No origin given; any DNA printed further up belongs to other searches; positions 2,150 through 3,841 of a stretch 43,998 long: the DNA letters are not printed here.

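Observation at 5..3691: Coupled four-gene block ZnR protein / NRDE-TANGO2-like / Cys-rich protein / AAA+ ATPase, next to an ADP-ribosylglycohydrolase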

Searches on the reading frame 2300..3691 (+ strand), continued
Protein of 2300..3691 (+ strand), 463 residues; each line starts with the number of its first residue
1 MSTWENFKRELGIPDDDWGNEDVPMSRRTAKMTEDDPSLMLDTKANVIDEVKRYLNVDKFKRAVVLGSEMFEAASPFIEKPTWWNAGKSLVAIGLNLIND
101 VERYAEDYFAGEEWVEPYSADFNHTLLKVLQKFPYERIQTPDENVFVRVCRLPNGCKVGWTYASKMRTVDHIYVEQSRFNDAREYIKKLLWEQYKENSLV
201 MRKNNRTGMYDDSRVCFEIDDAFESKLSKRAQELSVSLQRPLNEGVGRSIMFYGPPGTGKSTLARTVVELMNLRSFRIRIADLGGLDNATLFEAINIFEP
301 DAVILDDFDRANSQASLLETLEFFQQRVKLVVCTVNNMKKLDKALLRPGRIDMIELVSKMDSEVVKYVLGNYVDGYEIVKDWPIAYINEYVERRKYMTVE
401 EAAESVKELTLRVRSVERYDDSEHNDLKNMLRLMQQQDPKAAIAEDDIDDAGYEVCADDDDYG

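Call 38: find_homologous_proteins(query=window:2300-3691:+, max_evalue=1e-10)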
Query window:2300-3691:+ (463 aa): 343 proteins with E <= 1e-10 among 8000 candidates; the best 120 are listed.
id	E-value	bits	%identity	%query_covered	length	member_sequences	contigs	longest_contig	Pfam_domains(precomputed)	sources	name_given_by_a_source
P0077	0.0e+0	1049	100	100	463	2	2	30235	PF00004.36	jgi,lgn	-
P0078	3.5e-196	671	67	95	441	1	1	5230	PF00004.36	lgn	-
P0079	1.4e-194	665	65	95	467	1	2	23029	PF00004.36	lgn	-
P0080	2.0e-189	648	66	90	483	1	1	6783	PF00004.36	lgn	-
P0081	2.1e-188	645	65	94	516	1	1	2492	PF00004.36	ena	-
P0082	5.9e-188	643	65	94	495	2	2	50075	PF00004.36,PF01637.25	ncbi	-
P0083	1.6e-187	642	66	91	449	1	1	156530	PF00004.36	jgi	jgi:ATPase family protein associated with various cellular activities (AAA)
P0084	3.1e-187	641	64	96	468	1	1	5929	PF00004.36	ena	-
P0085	8.8e-186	636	67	89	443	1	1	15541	PF00004.36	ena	-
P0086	1.4e-185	636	66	93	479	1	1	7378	PF00004.36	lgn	-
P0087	3.8e-183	628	62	97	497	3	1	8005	PF00004.36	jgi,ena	-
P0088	1.1e-181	623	64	94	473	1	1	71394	PF00004.36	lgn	-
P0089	3.0e-181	621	61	96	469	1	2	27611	PF00004.36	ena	-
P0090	1.4e-180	619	64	94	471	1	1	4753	PF00004.36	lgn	-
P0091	7.1e-180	617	65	89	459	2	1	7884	PF00004.36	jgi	jgi:hypothetical protein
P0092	1.8e-178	612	64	91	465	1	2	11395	PF00004.36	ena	-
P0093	5.8e-178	610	67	86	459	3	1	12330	PF00004.36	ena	-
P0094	8.4e-178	610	63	91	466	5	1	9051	PF00004.36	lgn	-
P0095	3.5e-177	608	60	94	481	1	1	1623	PF00004.36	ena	-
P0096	3.9e-177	608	61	99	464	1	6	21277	PF00004.36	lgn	-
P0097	5.1e-177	607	62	94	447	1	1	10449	PF00004.36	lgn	-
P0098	1.0e-176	606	62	94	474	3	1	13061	PF00004.36,PF13401.13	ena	-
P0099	1.1e-176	606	62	90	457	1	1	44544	PF00004.36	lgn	-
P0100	1.6e-176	606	60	93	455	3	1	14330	PF00910.29,PF00004.36,PF13191.13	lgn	-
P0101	1.7e-176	606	64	90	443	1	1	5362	PF00004.36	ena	-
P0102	2.1e-176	605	61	94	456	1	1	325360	PF00004.36,PF13401.13,PF13191.13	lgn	-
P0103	3.3e-176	605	58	99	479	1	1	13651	PF00004.36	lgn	-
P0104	1.1e-175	603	64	90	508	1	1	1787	PF00004.36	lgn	-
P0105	3.9e-175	601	63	90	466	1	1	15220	PF00004.36,PF13191.13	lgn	-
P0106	4.3e-175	601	60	98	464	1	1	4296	PF00004.36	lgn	-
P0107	7.9e-175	600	64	90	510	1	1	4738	PF00004.36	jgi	jgi:adenylate kinase family enzyme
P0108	1.3e-173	596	59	98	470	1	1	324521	PF00004.36,PF07728.21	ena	-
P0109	1.5e-173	596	62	89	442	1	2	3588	PF00910.29,PF00004.36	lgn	-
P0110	2.4e-173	595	60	97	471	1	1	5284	PF00004.36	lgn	-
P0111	1.5e-172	593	63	90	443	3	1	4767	PF00004.36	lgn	-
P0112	2.0e-172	592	64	89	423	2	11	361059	PF00004.36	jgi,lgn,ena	-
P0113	3.4e-172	591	62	88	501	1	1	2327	PF00004.36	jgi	jgi:adenylate kinase family enzyme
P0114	7.8e-172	590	61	94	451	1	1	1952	PF00004.36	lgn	-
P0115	1.1e-171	590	60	94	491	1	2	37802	PF00004.36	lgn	-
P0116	1.4e-171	589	64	88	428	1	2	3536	PF00004.36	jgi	jgi:hypothetical protein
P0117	2.0e-171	589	63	88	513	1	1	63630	PF00004.36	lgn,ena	-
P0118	2.2e-171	589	62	91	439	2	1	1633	PF00004.36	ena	-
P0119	2.2e-171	589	59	96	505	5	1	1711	PF00004.36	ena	-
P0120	4.8e-171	588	63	94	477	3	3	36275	PF00004.36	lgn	-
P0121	7.0e-170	584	61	93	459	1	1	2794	PF00004.36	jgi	-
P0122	1.5e-169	583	59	91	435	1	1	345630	PF00910.29,PF00004.36,PF13401.13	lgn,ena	-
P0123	1.3e-168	580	58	96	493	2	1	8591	PF00004.36,PF13191.13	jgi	jgi:adenylate kinase family enzyme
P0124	2.9e-168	579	58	95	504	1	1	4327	PF00004.36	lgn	-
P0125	3.0e-168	578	60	91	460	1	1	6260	PF00004.36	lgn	-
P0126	4.3e-167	575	59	93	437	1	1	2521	PF00004.36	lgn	-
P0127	5.6e-167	574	61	89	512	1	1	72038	PF00004.36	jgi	jgi:DNA replication protein DnaC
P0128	1.3e-166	573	63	88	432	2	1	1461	PF00004.36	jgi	-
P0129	1.9e-166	573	60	89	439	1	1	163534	PF00004.36,PF13401.13,PF07728.21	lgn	-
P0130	3.5e-166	572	62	90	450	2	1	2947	PF00004.36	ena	-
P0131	1.7e-165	569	58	94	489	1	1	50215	PF00004.36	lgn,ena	-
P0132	8.1e-165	567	60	88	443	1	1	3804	PF00004.36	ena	-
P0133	1.5e-164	566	62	84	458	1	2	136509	PF00004.36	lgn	-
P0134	3.4e-164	565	59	89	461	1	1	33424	PF00004.36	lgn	-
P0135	7.3e-164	564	57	93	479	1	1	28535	PF00004.36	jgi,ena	-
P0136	1.1e-163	563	57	94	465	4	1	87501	PF00004.36,PF13401.13,PF07728.21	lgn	-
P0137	1.3e-163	563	61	86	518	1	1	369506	PF00004.36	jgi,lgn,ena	-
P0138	2.5e-161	556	59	89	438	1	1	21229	PF00004.36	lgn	-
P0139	1.0e-159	550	59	89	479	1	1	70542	PF00004.36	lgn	-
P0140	1.9e-159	549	55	96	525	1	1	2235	PF00004.36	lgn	-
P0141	8.4e-159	547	61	86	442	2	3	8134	PF00004.36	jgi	jgi:SpoVK/Ycf46/Vps4 family AAA+-type ATPase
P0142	6.3e-157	541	55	94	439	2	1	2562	PF00004.36,PF13191.13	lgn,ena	-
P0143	1.0e-156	540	58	89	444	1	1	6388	PF00004.36,PF13191.13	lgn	-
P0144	6.4e-154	531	59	84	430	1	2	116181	PF00910.29,PF00004.36,PF13401.13,PF13191.13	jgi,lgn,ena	-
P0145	5.3e-153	528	57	90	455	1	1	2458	PF00004.36,PF13191.13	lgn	-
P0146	9.0e-153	527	56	95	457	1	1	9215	PF00004.36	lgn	-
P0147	3.5e-152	525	53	97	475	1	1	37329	PF00004.36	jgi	jgi:hypothetical protein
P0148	1.2e-146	507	58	84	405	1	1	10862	PF00004.36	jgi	jgi:adenylate kinase family enzyme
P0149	2.4e-144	500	53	91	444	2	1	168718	PF00004.36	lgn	-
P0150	4.4e-144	499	55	89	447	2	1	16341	PF00910.29,PF00004.36,PF13401.13,PF13191.13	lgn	-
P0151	8.2e-144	498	54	91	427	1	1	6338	PF00004.36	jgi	-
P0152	3.0e-142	493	56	85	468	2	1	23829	PF00910.29,PF00004.36,PF13401.13,PF07728.21,PF13191.13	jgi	jgi:adenylate kinase family enzyme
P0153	3.3e-141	489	54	90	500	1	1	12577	PF00004.36,PF13191.13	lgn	-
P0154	1.8e-140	487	54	89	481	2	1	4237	PF00004.36,PF13401.13,PF13191.13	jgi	jgi:hypothetical protein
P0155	8.0e-139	481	54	88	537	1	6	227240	PF00910.29,PF00004.36,PF13401.13,PF07728.21,PF13191.13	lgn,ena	-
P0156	8.4e-139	481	55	87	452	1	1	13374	PF00910.29,PF00004.36,PF13401.13,PF13238.13,PF07728.21,PF13191.13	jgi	jgi:hypothetical protein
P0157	1.3e-138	481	52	91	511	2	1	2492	PF00910.29,PF00004.36,PF13191.13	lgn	-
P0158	1.8e-138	480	57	83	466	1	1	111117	PF00910.29,PF00004.36,PF13401.13,PF07728.21,PF13191.13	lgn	-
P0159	2.1e-138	480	56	85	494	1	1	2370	PF00910.29,PF00004.36,PF13401.13,PF07728.21,PF13191.13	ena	-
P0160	6.0e-138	479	53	93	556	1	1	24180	PF00910.29,PF00004.36,PF13401.13,PF07728.21,PF13191.13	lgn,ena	-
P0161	6.9e-138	478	52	94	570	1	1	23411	PF00910.29,PF00004.36,PF07728.21,PF13191.13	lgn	-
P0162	3.2e-137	476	53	92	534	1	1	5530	PF00910.29,PF00004.36,PF13191.13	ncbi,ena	-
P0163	3.7e-137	476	54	88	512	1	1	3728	PF00910.29,PF00004.36,PF13191.13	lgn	-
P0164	3.8e-137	476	55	86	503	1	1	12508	PF00910.29,PF00004.36,PF13401.13,PF07728.21,PF13191.13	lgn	-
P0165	7.1e-137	475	51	95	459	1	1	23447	PF00910.29,PF00004.36,PF07728.21,PF13191.13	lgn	-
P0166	1.3e-136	474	52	92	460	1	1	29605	PF00004.36,PF13191.13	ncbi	-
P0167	1.3e-136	474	53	86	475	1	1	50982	PF00910.29,PF00004.36,PF13401.13,PF07728.21,PF13191.13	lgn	-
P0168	1.9e-136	474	53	89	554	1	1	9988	PF00910.29,PF00004.36,PF13401.13,PF07728.21,PF13191.13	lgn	-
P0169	3.0e-136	473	54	85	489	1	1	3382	PF00910.29,PF00004.36,PF13401.13,PF13191.13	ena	-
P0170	5.5e-136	472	52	92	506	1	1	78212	PF00910.29,PF00004.36,PF13401.13,PF07728.21,PF13191.13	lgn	-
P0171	1.0e-134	468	50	94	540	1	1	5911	PF00910.29,PF00004.36,PF13401.13,PF13191.13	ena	-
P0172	4.7e-134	466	54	86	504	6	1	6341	PF00910.29,PF00004.36,PF13401.13,PF13191.13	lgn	-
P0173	5.1e-134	466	55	79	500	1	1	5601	PF00910.29,PF00004.36,PF13401.13,PF07728.21,PF13191.13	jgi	jgi:hypothetical protein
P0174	6.9e-134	465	54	87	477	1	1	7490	PF00910.29,PF00004.36,PF13191.13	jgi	-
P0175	6.1e-133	462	50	92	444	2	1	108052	PF00910.29,PF00004.36,PF13401.13,PF07728.21,PF13191.13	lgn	-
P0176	1.2e-132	461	53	89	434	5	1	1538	PF00004.36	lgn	-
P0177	1.4e-132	461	53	86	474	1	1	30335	PF00910.29,PF00004.36,PF13401.13,PF13191.13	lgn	-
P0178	5.4e-132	459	54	86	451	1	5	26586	PF00910.29,PF00004.36,PF13401.13,PF13191.13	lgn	-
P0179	8.0e-131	455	50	89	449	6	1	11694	PF00910.29,PF00004.36,PF13401.13,PF07728.21,PF13191.13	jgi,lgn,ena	jgi:hypothetical protein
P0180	4.2e-130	453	48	94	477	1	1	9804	PF13207.13,PF00910.29,PF00004.36,PF13191.13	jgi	jgi:hypothetical protein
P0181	5.2e-130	452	54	83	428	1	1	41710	PF00910.29,PF00004.36,PF13238.13,PF07728.21,PF13191.13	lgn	-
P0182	3.0e-129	450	55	81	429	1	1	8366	PF00910.29,PF00004.36,PF13401.13,PF13191.13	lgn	-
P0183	3.8e-129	450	47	86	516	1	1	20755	PF00910.29,PF00004.36,PF13401.13,PF14532.13,PF07728.21,PF13191.13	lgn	-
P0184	1.0e-128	448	49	92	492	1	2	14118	PF00004.36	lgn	-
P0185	1.2e-128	448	50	88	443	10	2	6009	PF00004.36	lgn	-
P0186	2.1e-128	447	48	89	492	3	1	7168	PF00910.29,PF00004.36,PF13401.13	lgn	-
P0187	2.5e-128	447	51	83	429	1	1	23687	PF00004.36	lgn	-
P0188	3.2e-128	447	51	85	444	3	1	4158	PF00004.36,PF13401.13,PF13191.13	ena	-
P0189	4.2e-128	446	51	86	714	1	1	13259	PF06831.20,PF24883.3,PF01149.30,PF00910.29,PF00004.36,PF13191.13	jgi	-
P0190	1.5e-127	444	49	89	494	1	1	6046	PF00910.29,PF00004.36,PF13191.13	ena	-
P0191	2.0e-127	444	50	87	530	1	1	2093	PF00004.36,PF13401.13,PF07728.21,PF13191.13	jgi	-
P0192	2.2e-127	444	53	85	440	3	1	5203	PF00910.29,PF00004.36,PF13401.13,PF20720.4,PF13191.13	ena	-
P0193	4.8e-127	443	53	80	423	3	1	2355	PF00004.36,PF25199.2,PF13191.13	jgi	jgi:AAA+ superfamily predicted ATPase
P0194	1.0e-126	442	52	85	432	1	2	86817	PF00910.29,PF00004.36,PF13191.13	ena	-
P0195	1.0e-126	442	52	85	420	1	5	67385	PF00910.29,PF00004.36,PF13191.13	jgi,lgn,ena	jgi:hypothetical protein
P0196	1.3e-126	441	52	86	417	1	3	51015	PF00910.29,PF00004.36,PF13401.13,PF07728.21,PF13191.13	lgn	-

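Call 40: find_encoding_contigs(protein=P0175, flank=7000, max_places=1)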
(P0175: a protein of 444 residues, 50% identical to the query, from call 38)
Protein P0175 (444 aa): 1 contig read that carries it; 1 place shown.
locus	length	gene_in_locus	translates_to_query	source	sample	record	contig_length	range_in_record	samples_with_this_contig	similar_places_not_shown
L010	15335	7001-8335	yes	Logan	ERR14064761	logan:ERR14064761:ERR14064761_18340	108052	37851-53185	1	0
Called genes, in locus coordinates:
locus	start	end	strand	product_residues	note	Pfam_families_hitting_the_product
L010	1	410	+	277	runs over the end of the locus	PF02739:5_3_exonuc_N, PF01367:5_3_exonuc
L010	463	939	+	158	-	-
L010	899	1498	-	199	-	PF24308:DUF7487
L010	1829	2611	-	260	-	-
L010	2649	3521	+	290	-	PF01183:Glyco_hydro_25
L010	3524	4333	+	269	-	PF00112:Peptidase_C1, PF13529:Peptidase_C39_2 (faint)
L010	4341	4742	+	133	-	-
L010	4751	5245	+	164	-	-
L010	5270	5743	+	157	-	PF03013:Pyr_excise (weak)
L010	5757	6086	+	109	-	-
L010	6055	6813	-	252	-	PF00089:Trypsin, PF13365:Trypsin_2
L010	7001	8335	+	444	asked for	PF00910:RNA_helicase (faint), PF13191:AAA_16 (weak), PF13401:AAA_22 (faint), PF00004:AAA, PF07728:AAA_5 (faint)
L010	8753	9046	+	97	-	-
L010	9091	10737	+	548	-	PF00118:Cpn60_TCP1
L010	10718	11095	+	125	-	-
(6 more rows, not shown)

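Call 41: find_encoding_contigs(protein=P0155, flank=7000, max_places=1)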
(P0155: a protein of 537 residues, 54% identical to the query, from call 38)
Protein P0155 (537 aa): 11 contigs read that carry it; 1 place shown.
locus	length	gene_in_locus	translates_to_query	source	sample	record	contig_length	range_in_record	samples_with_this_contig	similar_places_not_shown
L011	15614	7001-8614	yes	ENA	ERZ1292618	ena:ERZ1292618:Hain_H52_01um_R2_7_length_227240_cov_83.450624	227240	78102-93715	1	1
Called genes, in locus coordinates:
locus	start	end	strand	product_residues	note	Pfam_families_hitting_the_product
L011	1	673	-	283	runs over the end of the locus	PF13365:Trypsin_2, PF00089:Trypsin (weak)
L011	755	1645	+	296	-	PF01149:Fapy_DNA_glyco (faint), PF06831:H2TH, PF21025:Fapy_DNA_glyco_C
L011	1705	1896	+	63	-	-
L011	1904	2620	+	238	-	PF00092:VWA (weak), PF13519:VWA_2 (faint)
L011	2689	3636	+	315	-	PF01145:Band_7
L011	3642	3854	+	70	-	-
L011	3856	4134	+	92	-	-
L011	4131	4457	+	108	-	-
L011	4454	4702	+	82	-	-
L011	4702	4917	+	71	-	-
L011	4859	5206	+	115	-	-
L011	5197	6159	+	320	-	PF03747:ADP_ribosyl_GH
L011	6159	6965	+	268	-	PF05742:TANGO2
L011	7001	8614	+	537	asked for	PF00910:RNA_helicase (faint), PF07728:AAA_5 (faint), PF13401:AAA_22 (faint), PF13191:AAA_16 (weak), PF00004:AAA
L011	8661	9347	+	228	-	-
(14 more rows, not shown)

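Call 50: find_related_loci(query=A4, collection=viral_contigs, flank=9000)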
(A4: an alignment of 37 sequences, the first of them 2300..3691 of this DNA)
Query A4 (463 aa) in viral_contigs; peptide patterns used: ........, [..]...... (x = any residue, [..] = any of these).
600 stretches matched a pattern (row limit reached: there are more); 90 encode a relative of the query (tblastn E <= 1e-3); the best 80 are kept; 80 distinct loci.
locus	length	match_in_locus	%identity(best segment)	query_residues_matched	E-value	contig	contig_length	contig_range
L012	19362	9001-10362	62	2-449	0e+0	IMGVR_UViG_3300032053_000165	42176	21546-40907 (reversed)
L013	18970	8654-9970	57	22-453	4e-170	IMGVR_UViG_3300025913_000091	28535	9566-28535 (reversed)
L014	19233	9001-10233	48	31-446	2e-129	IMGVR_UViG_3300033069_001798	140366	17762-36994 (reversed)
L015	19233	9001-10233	48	31-446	4e-129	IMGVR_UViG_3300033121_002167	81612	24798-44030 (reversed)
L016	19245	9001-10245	59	18-431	2e-163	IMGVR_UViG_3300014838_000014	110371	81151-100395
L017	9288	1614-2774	45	31-421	5e-114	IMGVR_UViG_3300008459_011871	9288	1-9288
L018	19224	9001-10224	51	27-437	8e-139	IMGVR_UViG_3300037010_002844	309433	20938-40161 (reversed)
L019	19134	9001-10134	36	47-417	2e-76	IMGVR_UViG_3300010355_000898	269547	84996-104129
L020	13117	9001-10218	30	25-424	2e-60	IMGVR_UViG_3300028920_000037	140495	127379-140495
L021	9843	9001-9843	31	89-342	2e-38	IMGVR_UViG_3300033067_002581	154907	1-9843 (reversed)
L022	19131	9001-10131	28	41-415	2e-27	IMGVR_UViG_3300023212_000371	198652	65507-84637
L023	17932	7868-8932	27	51-418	1e-26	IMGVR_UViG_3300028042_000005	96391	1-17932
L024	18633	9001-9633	30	173-378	7e-23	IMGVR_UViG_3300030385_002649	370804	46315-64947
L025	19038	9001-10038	27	83-425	3e-21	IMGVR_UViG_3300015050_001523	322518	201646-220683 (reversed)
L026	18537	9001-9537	35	245-409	1e-18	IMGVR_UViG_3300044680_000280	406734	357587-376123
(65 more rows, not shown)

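Call 53: search_solved_structures(query=A4, max_evalue=1e-8, show_alignments=1)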
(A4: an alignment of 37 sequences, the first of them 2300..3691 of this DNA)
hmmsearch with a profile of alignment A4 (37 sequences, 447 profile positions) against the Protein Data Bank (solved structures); distinct sequences matched with E-value up to 1e-8: 128 (the best 60 are shown).
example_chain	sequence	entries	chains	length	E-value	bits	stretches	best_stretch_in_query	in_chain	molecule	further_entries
6chs_H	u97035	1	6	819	2.8e-19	72.2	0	222-340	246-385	Putative cell division control protein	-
6oaa_B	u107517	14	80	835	3.2e-18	68.8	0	221-340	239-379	Cell division control protein 48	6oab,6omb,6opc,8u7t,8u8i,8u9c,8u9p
8dar_A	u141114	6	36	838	3.2e-18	68.7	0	221-340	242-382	Cell division control protein 48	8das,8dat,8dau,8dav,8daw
6oa9_A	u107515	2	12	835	4.4e-18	68.3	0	221-340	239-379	Cell division control protein 48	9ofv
8rs9_A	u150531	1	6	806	3.8e-17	65.2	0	223-340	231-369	Transitional endoplasmic reticulum ATPase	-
7wub_C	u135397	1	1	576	5.6e-17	64.6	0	223-340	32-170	Transitional endoplasmic reticulum ATPase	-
8r0e_A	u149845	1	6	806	6.2e-17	64.5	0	223-340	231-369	Transitional endoplasmic reticulum ATPase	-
7wub_D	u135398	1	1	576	6.3e-17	64.5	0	223-340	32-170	Transitional endoplasmic reticulum ATPase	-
6mck_A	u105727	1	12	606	7.7e-17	64.2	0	223-340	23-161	Transitional endoplasmic reticulum ATPase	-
8pqx_A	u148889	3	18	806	1.4e-16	63.3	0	223-340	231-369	Transitional endoplasmic reticulum ATPase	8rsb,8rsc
7mdm_B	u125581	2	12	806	1.4e-16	63.3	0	223-340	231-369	Transitional endoplasmic reticulum ATPase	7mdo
7rlj_A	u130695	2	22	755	1.7e-16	63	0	223-340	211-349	Transitional endoplasmic reticulum ATPase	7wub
8yka_A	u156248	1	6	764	1.8e-16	63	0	223-340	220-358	Transitional endoplasmic reticulum ATPase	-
7y4w_A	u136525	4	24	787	2.1e-16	62.8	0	223-340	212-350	Transitional endoplasmic reticulum ATPase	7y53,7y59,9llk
9mpq_A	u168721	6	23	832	2.2e-16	62.7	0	223-340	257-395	Transitional endoplasmic reticulum ATPase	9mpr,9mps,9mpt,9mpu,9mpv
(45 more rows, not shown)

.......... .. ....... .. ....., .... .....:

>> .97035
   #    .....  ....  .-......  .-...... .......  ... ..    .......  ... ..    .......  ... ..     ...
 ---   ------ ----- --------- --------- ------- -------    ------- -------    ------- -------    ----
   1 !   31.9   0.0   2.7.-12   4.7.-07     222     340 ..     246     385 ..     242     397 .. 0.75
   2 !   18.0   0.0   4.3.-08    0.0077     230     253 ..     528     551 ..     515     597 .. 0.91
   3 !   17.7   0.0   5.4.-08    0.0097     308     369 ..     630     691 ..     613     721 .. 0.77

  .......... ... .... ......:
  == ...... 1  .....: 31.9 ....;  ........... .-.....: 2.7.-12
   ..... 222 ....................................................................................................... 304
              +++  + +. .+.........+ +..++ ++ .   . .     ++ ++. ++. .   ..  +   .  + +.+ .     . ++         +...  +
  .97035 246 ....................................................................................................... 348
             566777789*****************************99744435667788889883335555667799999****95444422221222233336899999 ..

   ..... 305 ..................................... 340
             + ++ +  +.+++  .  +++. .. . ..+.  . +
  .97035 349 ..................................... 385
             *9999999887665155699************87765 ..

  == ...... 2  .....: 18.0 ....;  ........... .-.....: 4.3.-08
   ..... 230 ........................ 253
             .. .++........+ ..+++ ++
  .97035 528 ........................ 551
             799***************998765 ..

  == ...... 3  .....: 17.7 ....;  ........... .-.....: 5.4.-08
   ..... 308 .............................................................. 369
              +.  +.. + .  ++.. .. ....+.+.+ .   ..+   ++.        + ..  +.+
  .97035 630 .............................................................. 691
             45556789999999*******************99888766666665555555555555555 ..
